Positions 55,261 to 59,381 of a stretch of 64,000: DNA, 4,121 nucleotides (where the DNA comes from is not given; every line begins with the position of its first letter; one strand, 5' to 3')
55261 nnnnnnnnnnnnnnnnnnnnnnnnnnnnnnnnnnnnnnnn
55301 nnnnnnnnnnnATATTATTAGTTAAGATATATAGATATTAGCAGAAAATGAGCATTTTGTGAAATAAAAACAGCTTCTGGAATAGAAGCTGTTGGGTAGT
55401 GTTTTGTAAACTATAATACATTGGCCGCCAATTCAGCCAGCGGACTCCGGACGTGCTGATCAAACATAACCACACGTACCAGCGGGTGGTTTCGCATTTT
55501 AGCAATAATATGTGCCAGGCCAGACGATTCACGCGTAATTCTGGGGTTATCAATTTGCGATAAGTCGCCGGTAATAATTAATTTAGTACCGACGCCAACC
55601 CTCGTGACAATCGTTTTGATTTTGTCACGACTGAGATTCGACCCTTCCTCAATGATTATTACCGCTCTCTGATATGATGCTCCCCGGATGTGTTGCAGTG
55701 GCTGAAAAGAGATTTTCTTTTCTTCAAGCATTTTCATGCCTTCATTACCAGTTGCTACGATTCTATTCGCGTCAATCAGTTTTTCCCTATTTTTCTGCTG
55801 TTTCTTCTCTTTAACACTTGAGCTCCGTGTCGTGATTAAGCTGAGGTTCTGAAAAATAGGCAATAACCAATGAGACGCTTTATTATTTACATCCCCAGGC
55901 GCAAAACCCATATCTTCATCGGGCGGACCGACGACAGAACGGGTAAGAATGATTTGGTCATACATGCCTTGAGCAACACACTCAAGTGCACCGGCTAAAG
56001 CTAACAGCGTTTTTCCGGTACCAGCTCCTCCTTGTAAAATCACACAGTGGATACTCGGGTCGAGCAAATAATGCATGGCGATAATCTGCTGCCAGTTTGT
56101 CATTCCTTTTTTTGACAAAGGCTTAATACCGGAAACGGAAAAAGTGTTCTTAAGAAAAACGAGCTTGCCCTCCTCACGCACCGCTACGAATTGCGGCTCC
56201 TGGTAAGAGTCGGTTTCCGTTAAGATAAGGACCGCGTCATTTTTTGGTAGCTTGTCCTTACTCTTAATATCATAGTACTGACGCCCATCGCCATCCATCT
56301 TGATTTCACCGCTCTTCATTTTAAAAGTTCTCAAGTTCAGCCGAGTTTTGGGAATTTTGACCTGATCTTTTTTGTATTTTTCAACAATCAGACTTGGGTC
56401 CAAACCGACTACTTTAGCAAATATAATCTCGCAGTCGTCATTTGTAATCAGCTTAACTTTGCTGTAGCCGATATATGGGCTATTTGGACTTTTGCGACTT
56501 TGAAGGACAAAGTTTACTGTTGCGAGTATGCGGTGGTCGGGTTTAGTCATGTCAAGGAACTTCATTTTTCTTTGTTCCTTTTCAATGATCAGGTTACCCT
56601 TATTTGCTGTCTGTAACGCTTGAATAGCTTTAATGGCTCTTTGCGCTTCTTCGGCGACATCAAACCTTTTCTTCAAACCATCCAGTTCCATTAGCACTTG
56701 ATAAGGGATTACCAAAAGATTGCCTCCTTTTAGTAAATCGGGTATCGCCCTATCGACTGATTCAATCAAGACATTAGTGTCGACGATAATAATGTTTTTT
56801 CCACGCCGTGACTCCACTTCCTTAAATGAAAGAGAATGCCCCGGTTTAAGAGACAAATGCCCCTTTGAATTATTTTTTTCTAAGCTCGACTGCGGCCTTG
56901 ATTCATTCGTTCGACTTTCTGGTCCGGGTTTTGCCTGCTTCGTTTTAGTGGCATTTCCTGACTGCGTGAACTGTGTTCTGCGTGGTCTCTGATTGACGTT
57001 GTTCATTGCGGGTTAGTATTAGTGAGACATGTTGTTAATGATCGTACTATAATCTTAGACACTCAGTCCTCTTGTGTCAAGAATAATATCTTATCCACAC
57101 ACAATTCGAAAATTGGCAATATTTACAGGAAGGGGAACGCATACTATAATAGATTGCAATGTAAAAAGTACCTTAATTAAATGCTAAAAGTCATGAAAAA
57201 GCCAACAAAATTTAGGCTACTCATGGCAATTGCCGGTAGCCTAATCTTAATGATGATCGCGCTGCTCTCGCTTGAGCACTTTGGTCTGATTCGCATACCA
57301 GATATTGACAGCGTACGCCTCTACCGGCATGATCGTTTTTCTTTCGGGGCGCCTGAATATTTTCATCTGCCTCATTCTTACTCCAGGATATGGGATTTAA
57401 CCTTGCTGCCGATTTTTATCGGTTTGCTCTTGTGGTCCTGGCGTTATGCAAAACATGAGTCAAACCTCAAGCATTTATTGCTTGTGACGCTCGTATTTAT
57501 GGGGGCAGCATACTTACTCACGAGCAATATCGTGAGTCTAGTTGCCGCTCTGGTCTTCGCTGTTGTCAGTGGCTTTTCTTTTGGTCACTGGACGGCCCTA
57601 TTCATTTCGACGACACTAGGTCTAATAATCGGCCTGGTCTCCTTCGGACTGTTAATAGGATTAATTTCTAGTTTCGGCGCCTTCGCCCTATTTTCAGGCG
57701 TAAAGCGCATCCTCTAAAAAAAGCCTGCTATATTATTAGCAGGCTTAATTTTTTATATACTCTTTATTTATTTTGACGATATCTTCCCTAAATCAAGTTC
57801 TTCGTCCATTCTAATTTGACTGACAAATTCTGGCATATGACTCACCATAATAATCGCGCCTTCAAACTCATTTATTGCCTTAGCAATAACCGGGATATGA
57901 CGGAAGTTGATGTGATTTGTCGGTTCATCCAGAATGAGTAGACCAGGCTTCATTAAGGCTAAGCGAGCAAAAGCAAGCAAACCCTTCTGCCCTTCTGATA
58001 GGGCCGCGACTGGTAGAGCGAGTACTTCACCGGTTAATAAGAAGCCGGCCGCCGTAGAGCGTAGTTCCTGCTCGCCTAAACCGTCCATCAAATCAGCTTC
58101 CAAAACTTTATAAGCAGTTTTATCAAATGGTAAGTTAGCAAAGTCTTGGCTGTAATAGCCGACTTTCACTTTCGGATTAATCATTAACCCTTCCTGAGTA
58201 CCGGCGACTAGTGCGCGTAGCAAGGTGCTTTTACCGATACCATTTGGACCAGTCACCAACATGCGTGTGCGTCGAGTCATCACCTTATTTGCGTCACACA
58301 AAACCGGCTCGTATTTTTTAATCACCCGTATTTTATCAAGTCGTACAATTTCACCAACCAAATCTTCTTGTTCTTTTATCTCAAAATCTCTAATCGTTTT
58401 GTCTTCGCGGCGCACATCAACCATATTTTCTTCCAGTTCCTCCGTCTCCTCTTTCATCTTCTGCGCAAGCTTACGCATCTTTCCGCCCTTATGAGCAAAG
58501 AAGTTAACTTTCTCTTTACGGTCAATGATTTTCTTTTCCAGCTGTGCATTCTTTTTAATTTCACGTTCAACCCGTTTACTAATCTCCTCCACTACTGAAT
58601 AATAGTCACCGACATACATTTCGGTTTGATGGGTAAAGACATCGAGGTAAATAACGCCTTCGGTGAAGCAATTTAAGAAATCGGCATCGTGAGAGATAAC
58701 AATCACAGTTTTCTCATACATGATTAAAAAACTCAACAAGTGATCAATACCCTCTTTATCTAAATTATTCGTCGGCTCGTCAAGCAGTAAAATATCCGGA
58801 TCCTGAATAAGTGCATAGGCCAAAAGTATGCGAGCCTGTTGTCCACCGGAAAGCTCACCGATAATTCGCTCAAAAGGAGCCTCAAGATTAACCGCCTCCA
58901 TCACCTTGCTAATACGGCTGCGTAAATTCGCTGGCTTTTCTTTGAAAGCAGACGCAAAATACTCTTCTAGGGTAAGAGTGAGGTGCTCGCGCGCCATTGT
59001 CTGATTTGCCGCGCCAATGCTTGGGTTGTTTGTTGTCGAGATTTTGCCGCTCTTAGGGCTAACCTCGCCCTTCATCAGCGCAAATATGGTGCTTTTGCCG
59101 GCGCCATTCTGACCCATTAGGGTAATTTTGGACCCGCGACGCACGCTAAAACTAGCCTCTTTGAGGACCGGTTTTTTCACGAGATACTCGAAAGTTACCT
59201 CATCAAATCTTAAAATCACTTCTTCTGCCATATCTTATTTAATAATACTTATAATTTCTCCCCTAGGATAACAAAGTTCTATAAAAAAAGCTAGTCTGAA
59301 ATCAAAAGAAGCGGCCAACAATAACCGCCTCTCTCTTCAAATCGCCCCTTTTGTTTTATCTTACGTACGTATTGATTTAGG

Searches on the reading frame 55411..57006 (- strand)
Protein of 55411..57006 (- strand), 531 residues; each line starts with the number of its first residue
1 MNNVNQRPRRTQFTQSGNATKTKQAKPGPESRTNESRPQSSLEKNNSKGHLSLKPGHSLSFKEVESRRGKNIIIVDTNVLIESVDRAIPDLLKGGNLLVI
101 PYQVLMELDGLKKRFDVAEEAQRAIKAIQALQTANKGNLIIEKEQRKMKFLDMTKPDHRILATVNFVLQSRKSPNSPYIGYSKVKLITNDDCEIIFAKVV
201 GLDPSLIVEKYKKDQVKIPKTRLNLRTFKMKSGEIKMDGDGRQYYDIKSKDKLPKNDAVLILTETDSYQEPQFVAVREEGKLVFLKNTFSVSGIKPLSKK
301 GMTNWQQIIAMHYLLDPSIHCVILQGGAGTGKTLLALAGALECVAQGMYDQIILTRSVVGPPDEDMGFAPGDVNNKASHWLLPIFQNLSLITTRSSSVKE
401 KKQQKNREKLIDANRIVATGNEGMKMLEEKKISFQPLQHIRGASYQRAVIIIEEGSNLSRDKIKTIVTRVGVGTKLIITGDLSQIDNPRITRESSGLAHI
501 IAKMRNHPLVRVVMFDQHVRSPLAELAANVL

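Call 23: search_protein_families(library=pfam, max_evalue=0.001, proteins=[window:55411-57006:-])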
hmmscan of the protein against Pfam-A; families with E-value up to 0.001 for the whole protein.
window:55411-57006:- (531 aa): 4 families
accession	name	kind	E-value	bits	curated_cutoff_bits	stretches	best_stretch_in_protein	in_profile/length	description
PF02562.22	PhoH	-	8.3e-41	140.2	27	1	312-527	14-200/205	PhoH-like protein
PF13638.12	PIN_4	-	3.6e-17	63.3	21.9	1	73-203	1-127/132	PIN domain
PF13604.12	AAA_30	-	1.1e-05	25.8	27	0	304-335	3-34/191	AAA domain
PF13245.12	AAA_19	-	0.00011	22.8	25.1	0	321-485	13-129/134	AAA domain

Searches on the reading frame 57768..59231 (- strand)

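Call 23: search_protein_families(library=pfam, max_evalue=0.001, proteins=[window:57768-59231:-])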
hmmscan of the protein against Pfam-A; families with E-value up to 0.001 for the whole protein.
window:57768-59231:- (487 aa): 14 families
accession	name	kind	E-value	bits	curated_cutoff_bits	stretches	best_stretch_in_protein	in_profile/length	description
PF00005.33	ABC_tran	-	1.4e-41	142.7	25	2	23-155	1-137/137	ABC transporter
PF13304.12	AAA_21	-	8.6e-18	65.9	27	2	394-470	221-303/304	AAA domain, putative AbiEii toxin, Type IV TA system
PF02463.25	SMC_N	-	4.1e-11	43.2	40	0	99-187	116-203/220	RecF/RecN/SMC N terminal domain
PF13555.12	AAA_29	-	2.9e-09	37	27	1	317-342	17-43/61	P-loop containing region of AAA domain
PF13191.12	AAA_16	-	1.9e-08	35.5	32.6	1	320-435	22-139/167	AAA ATPase domain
PF13401.12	AAA_22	-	4.8e-07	30.6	27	0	322-388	6-61/130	AAA domain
PF03193.22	RsgA_GTPase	-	1e-06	29.1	30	0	34-68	107-141/174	RsgA GTPase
PF13476.12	AAA_23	-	2e-05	25.7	27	0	325-346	23-44/201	AAA domain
PF20720.3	nSTAND3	-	0.00014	22.1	27.2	0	312-344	8-40/155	Novel STAND NTPase 3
PF05729.18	NACHT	-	0.0003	21.1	26.7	0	323-349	2-28/167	NACHT domain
PF00158.32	Sigma54_activat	-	0.00057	20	20.2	0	308-343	9-44/168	Sigma-54 interaction domain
PF08477.19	Roc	-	0.00066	20.3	27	0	324-403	2-82/119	Ras of Complex, Roc, domain of DAPkinase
PF13175.12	AAA_15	-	0.00074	19.7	32.1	0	324-342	26-44/374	AAA ATPase domain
PF13604.12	AAA_30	-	0.00097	19.4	27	0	319-346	16-43/191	AAA domain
